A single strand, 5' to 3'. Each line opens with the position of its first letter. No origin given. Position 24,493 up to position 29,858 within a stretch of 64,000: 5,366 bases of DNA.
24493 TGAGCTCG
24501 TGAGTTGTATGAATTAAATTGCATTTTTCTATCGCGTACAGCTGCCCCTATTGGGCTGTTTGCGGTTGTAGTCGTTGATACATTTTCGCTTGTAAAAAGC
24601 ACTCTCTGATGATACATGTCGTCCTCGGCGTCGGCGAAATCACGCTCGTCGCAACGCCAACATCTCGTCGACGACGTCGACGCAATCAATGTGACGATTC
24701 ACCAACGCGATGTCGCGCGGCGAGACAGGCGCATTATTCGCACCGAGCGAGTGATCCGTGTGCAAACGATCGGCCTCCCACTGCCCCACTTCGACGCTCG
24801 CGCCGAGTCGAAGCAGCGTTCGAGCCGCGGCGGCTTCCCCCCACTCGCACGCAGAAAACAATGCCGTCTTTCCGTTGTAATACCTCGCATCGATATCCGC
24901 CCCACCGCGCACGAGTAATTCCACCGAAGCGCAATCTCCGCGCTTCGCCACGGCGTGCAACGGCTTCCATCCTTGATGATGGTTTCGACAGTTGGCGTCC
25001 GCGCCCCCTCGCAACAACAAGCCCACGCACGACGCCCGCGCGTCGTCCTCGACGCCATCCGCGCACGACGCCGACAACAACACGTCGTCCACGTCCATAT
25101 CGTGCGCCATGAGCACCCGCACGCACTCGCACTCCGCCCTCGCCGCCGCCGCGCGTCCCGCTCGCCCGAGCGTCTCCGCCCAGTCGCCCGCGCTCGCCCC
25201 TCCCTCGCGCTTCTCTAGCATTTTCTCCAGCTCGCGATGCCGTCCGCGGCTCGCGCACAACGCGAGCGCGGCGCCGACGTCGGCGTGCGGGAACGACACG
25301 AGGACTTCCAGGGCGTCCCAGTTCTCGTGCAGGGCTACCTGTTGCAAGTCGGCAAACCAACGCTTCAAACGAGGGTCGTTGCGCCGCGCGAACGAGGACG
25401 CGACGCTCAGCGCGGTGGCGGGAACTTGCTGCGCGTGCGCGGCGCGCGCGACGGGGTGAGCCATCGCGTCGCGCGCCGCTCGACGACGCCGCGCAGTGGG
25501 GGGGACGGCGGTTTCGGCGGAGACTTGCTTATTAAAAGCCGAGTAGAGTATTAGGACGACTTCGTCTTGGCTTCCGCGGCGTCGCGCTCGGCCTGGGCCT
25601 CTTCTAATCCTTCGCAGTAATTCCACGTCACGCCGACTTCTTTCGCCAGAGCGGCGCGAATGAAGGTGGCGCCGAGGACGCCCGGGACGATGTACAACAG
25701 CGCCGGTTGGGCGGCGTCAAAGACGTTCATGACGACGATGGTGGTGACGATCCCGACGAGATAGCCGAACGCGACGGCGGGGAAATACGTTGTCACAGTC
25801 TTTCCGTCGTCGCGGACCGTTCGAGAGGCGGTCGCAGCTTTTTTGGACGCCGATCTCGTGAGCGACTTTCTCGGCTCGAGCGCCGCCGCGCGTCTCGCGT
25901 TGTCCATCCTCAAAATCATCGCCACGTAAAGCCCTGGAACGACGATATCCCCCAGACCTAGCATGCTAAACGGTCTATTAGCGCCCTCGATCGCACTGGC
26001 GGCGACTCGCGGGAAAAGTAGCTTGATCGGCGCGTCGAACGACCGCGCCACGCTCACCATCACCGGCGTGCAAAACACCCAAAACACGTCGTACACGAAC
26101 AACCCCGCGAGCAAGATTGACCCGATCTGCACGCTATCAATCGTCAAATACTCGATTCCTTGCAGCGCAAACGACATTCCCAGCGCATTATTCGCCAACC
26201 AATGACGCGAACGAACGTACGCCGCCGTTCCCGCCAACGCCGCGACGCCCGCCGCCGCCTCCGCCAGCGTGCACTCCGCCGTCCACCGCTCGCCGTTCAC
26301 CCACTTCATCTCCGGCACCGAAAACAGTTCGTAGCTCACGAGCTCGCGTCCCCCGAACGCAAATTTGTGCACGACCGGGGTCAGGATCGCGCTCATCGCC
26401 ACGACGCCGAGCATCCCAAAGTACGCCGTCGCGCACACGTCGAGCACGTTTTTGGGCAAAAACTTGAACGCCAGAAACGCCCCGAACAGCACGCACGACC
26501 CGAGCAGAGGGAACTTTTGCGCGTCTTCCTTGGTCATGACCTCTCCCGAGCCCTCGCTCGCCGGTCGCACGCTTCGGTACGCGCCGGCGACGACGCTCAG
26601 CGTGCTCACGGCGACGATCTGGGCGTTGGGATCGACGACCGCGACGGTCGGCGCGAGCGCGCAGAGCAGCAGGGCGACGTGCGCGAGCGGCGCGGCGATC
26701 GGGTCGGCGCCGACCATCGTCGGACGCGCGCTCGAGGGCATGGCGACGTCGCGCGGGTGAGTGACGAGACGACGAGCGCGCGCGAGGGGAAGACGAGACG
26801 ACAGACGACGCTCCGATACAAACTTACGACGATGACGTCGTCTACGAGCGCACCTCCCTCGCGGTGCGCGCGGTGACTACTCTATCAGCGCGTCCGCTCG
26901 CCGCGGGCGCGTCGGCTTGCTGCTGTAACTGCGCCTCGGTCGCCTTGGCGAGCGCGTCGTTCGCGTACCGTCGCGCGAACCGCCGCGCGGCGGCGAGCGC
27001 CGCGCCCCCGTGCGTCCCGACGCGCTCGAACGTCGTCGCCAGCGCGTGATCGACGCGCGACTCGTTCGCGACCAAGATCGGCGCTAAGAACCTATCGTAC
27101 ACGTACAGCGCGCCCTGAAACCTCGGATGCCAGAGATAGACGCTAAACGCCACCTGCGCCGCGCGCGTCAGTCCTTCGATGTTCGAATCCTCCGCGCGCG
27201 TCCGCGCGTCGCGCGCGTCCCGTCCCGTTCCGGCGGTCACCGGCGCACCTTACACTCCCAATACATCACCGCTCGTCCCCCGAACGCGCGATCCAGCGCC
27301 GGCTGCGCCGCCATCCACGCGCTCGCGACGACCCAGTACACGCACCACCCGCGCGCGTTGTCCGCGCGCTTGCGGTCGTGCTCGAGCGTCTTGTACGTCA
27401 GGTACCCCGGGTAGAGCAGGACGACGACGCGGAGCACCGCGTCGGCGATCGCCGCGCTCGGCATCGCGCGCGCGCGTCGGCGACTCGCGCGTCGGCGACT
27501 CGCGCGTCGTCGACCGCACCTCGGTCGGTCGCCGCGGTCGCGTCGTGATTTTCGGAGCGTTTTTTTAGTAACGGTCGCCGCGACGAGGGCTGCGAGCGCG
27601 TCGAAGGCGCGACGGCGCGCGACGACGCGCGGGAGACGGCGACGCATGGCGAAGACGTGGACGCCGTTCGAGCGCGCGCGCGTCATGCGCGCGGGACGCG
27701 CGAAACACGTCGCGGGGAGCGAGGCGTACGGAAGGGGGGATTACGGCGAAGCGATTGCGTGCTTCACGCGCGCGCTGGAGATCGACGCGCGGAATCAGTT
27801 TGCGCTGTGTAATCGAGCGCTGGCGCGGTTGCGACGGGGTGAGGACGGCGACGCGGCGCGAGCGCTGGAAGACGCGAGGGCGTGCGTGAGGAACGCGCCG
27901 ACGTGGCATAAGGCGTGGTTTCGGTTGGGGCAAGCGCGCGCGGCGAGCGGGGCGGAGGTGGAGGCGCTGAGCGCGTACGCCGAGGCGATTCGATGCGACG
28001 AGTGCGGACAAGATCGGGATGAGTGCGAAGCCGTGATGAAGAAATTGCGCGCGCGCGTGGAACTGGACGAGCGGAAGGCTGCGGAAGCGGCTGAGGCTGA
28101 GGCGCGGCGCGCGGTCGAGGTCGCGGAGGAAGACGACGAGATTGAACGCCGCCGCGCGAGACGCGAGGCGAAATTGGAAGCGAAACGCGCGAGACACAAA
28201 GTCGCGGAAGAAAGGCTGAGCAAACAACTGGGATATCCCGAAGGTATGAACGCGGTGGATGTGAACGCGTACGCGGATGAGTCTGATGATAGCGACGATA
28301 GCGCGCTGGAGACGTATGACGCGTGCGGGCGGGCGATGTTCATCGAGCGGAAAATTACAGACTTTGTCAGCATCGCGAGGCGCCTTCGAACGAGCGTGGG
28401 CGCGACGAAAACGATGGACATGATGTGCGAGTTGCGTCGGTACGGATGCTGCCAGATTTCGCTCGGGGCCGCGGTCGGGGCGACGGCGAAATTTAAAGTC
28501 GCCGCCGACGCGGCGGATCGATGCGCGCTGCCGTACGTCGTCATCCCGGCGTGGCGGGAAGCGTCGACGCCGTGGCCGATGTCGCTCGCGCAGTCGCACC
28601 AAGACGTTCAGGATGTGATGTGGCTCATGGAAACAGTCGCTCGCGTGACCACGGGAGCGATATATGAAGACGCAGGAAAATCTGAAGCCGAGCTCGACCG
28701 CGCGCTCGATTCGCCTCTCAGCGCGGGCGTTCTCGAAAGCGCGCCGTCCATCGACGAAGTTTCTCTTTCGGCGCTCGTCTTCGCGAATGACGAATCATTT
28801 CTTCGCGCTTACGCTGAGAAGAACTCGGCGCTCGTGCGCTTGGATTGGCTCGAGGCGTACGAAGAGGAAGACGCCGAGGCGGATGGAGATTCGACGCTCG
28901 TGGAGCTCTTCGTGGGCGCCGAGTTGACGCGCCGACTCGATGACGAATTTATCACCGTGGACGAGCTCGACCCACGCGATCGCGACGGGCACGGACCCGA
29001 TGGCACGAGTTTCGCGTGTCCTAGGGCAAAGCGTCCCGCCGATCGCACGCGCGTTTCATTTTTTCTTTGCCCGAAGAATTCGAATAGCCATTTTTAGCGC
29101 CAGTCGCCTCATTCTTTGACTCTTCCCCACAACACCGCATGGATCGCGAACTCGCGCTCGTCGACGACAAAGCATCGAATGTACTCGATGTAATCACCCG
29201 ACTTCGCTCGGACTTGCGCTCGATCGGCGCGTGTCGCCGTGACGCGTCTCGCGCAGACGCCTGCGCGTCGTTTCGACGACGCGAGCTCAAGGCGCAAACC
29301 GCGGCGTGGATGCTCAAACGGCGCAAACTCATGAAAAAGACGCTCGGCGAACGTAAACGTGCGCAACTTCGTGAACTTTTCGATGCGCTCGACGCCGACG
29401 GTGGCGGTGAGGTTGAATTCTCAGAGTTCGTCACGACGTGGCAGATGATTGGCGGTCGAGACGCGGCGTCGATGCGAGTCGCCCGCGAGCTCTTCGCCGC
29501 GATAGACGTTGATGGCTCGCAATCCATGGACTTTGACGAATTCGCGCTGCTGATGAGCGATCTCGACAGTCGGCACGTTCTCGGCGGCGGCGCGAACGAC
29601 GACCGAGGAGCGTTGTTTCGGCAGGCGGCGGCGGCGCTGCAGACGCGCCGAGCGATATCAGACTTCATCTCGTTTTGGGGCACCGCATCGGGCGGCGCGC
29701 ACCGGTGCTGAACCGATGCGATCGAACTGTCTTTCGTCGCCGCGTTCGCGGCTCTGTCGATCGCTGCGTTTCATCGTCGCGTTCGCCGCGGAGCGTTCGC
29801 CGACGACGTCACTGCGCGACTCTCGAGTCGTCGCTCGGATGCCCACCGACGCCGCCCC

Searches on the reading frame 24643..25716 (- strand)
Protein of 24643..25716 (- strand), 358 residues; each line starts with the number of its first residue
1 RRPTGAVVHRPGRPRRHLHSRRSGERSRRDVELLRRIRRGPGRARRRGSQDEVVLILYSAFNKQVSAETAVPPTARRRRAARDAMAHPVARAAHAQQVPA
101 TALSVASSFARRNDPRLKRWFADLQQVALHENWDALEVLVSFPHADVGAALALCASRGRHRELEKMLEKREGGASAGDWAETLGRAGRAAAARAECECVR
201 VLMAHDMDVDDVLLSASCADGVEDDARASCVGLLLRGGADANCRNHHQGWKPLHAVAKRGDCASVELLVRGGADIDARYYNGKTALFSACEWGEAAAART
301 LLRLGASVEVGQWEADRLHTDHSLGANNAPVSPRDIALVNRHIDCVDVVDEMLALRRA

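Call 33: search_protein_families(library=pfam, proteins=[window:24643-25716:-], max_evalue=0.001)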
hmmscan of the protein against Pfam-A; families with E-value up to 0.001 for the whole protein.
window:24643-25716:- (358 aa): 5 families
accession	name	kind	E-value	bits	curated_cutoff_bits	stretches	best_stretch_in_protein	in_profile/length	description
PF12796.13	Ank_2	-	1.9e-16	60.8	27.3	1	229-309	11-87/90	Ankyrin repeats (3 copies)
PF00023.36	Ank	-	5.5e-10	39.4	21.1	0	249-278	2-31/33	Ankyrin repeat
PF13606.12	Ank_3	-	2.2e-09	37.1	22.3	0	249-277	2-30/30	Ankyrin repeat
PF13637.12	Ank_4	-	4.4e-07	30.5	22.7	0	233-269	15-50/50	Ankyrin repeats (many copies)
PF23745.1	ANK_LRRK2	-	0.00045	20.5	27.5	0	194-273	16-88/130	LRRK2 ANK repeat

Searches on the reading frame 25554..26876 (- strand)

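Call 33: search_protein_families(library=pfam, proteins=[window:25554-26876:-], max_evalue=0.001)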
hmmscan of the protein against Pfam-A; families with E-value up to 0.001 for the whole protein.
window:25554-26876:- (441 aa): 2 families
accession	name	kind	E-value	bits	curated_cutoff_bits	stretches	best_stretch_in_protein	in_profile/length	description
PF04258.18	Peptidase_A22B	-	4.8e-71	240.1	23.3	1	112-420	7-282/286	Signal peptide peptidase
PF06550.16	SPP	-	0.00062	19.8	23.9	1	212-319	98-218/283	Signal-peptide peptidase, presenilin aspartyl protease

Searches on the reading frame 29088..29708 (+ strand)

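Call 33: search_protein_families(library=pfam, proteins=[window:29088-29708:+], max_evalue=0.001)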
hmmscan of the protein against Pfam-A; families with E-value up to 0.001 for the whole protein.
window:29088-29708:+ (207 aa): 4 families
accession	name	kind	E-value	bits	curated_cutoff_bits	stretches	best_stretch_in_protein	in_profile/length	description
PF13499.12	EF-hand_7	-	3.4e-11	43.8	30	1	92-156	2-66/67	EF-hand domain pair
PF00036.39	EF-hand_1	-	2.6e-10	39.6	25.4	1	133-158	3-28/29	EF hand domain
PF13405.12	EF-hand_6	-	1.9e-08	33.8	25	0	93-116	1-24/30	EF-hand domain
PF13833.12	EF-hand_8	-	0.00065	19.8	28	0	84-120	15-53/54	EF-hand domain pair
